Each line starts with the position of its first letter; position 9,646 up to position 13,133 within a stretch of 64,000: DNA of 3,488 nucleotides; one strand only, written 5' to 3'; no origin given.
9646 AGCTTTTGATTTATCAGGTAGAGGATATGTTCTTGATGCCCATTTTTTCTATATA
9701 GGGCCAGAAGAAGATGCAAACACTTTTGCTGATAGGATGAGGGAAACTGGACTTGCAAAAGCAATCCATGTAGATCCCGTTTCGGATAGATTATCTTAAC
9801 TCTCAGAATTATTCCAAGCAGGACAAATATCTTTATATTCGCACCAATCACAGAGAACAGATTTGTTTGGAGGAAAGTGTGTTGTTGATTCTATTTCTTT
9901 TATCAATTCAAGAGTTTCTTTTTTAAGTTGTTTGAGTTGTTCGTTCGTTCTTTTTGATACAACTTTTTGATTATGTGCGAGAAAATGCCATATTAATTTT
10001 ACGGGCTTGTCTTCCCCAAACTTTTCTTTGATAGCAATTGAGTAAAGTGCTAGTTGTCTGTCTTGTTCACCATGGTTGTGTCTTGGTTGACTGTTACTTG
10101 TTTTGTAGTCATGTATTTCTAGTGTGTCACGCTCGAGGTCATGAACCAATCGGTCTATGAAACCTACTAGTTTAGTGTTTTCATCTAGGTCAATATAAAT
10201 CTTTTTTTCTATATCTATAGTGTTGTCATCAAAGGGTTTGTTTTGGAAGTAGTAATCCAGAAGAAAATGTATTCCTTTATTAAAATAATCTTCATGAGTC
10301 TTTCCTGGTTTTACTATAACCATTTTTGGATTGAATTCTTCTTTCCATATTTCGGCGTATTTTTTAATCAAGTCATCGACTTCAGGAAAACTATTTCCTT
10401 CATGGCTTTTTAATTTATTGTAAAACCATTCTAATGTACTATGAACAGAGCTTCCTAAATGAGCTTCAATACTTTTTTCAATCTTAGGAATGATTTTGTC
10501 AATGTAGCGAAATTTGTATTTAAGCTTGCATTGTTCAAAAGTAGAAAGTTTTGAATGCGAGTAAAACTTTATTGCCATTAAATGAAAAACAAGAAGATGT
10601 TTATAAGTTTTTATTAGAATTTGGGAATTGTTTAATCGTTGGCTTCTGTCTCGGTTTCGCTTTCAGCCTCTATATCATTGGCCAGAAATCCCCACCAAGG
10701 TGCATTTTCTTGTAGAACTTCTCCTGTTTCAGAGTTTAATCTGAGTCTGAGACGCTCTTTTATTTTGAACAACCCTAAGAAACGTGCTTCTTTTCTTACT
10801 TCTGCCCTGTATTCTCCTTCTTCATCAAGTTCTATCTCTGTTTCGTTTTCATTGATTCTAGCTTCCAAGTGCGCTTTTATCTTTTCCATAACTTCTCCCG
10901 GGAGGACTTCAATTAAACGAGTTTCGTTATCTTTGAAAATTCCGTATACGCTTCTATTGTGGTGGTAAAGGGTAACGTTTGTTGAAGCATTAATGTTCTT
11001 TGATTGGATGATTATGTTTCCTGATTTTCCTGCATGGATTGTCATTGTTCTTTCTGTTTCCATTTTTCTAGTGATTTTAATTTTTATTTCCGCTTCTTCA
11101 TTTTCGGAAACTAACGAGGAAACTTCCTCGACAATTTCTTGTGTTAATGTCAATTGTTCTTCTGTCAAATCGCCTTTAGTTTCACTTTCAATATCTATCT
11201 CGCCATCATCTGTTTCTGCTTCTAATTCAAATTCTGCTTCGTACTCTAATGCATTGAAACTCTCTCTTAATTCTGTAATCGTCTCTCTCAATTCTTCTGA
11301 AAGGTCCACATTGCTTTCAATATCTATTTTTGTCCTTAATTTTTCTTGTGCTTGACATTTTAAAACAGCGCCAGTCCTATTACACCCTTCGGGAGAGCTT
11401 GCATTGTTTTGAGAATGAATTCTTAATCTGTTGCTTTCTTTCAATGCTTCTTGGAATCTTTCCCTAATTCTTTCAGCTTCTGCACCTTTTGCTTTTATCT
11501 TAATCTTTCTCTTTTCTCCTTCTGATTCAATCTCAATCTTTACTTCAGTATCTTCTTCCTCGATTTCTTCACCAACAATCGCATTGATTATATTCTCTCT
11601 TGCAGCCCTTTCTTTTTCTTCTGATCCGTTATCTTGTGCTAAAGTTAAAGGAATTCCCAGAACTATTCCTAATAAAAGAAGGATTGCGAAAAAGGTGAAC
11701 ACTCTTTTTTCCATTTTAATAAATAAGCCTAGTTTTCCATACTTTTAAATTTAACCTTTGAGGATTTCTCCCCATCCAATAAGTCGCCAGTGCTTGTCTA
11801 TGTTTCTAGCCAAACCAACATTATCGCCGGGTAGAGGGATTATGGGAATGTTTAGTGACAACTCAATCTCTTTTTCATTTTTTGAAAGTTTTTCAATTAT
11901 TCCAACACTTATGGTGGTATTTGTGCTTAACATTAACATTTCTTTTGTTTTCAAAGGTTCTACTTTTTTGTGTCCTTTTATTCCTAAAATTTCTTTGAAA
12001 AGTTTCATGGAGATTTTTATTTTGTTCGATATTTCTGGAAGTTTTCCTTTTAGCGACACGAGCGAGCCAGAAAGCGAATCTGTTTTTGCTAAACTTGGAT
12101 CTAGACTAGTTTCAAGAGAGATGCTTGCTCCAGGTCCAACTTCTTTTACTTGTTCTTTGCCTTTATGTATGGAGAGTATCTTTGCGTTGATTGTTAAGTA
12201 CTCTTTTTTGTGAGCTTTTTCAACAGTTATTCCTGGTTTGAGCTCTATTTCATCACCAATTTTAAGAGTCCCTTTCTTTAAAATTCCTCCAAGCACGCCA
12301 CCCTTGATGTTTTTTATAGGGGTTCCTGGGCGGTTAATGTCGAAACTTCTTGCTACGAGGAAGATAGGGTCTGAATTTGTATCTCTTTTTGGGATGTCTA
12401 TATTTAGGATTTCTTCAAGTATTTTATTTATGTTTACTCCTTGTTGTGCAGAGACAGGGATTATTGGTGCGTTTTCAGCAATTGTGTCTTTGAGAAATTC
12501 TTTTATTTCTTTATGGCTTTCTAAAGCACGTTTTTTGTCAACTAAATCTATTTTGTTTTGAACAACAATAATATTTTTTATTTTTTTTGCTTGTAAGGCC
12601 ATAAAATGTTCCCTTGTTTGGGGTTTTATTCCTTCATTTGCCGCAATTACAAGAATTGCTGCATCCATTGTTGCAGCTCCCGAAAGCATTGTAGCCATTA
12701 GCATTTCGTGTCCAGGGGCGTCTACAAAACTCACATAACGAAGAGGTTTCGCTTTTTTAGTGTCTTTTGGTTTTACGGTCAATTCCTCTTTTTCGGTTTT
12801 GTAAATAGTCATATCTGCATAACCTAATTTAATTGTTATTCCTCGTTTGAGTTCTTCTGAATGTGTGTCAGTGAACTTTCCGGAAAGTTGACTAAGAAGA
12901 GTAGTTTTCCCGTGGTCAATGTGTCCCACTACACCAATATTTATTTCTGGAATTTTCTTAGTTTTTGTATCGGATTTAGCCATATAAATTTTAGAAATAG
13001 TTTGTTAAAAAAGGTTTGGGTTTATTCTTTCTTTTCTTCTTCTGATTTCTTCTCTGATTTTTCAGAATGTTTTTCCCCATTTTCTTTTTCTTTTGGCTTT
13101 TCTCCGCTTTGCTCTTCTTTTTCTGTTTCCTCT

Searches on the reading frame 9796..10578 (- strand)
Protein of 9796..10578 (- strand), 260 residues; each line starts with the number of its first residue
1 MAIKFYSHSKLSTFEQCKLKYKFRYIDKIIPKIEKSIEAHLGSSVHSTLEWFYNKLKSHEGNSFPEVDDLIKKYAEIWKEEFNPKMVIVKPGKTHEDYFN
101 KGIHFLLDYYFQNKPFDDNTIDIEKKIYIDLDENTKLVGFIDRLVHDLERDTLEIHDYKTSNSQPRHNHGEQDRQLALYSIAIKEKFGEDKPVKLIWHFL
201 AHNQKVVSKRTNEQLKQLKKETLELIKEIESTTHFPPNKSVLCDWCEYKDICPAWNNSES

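Call 54: search_protein_families(library=pfam, proteins=[window:9796-10578:-], max_evalue=0.001)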
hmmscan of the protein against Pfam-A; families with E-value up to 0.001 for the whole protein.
window:9796-10578:- (260 aa): 2 families
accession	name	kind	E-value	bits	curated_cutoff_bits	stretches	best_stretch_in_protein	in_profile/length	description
PF12705.13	PDDEXK_1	-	3e-36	126.1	22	1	7-253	3-247/247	PD-(D/E)XK nuclease superfamily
PF01930.23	Cas_Cas4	-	1.8e-06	28.6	22.7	1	141-252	56-158/160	Domain of unknown function DUF83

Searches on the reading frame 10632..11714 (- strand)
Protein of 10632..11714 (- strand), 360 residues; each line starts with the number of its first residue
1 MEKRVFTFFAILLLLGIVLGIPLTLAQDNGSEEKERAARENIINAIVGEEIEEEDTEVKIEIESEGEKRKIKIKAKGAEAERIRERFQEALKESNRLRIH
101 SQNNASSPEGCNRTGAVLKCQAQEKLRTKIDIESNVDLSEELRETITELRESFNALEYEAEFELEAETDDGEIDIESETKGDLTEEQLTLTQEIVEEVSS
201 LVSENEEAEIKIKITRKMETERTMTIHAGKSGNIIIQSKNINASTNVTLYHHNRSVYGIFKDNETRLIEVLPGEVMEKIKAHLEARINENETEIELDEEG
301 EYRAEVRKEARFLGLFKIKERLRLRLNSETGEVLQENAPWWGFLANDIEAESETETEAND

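Call 54: search_protein_families(library=pfam, proteins=[window:10632-11714:-], max_evalue=0.001)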
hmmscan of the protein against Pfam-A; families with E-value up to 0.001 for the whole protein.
window:10632-11714:- (360 aa): 0 families

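Call 75: search_protein_families(library=pfam, proteins=[window:10632-11714:-], max_evalue=1)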
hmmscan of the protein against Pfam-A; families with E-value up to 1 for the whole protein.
window:10632-11714:- (360 aa): 6 families
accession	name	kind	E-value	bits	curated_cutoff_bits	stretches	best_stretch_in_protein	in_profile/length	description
PF05580.18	Peptidase_S55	-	0.022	15.2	25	1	154-263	104-208/210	SpoIVB peptidase S55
PF01987.23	AIM24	-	0.2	11.7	25.7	1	150-237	54-140/205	Mitochondrial biogenesis AIM24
PF16132.11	DUF4843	-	0.2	11.6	34.5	0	153-218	69-133/163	Domain of unknown function (DUF4843)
PF18895.5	T4SS_pilin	-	0.24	12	26.6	1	11-48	22-57/71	Type IV secretion system pilin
PF25497.1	COR-B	-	0.51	10.6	27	0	57-99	46-83/145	C-terminal of Roc, COR-B domain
PF17193.9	MukF_C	-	0.74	10.5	27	1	126-206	3-88/158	MukF C-terminal domain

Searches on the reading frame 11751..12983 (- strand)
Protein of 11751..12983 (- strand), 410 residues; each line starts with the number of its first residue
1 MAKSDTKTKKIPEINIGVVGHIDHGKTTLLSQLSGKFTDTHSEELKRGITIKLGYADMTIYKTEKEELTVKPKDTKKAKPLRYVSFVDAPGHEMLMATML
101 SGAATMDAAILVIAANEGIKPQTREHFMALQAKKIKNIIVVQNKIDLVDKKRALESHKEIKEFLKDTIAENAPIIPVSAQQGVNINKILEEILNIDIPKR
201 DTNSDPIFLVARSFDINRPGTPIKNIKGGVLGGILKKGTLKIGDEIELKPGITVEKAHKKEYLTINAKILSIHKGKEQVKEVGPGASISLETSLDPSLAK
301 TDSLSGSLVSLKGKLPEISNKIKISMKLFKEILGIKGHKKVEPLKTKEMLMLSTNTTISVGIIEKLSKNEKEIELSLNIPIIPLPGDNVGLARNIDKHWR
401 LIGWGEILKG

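Call 54: search_protein_families(library=pfam, proteins=[window:11751-12983:-], max_evalue=0.001)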
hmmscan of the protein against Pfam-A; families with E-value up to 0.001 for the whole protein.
window:11751-12983:- (410 aa): 6 families
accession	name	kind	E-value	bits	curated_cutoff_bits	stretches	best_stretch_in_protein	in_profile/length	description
PF00009.33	GTP_EFTU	-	3e-38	131.7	26.5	1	14-194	4-184/188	Elongation factor Tu GTP binding domain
PF09173.17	eIF2_C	-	9.1e-23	80.7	22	1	321-407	2-86/86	Initiation factor eIF2 gamma, C terminal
PF01926.29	MMR_HSR1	-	3.6e-07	30.7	21.9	1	16-144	2-113/113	50S ribosome-binding GTPase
PF03144.31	GTP_EFTU_D2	-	4.4e-06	27.5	30.3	1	228-290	1-56/73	Elongation factor Tu domain 2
PF03193.22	RsgA_GTPase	-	2.2e-05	24.8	30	1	103-192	20-104/174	RsgA GTPase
PF16897.10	MMR_HSR1_Xtn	-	0.00046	20.6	35.2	0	135-193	55-101/106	C-terminal region of MMR_HSR1 domain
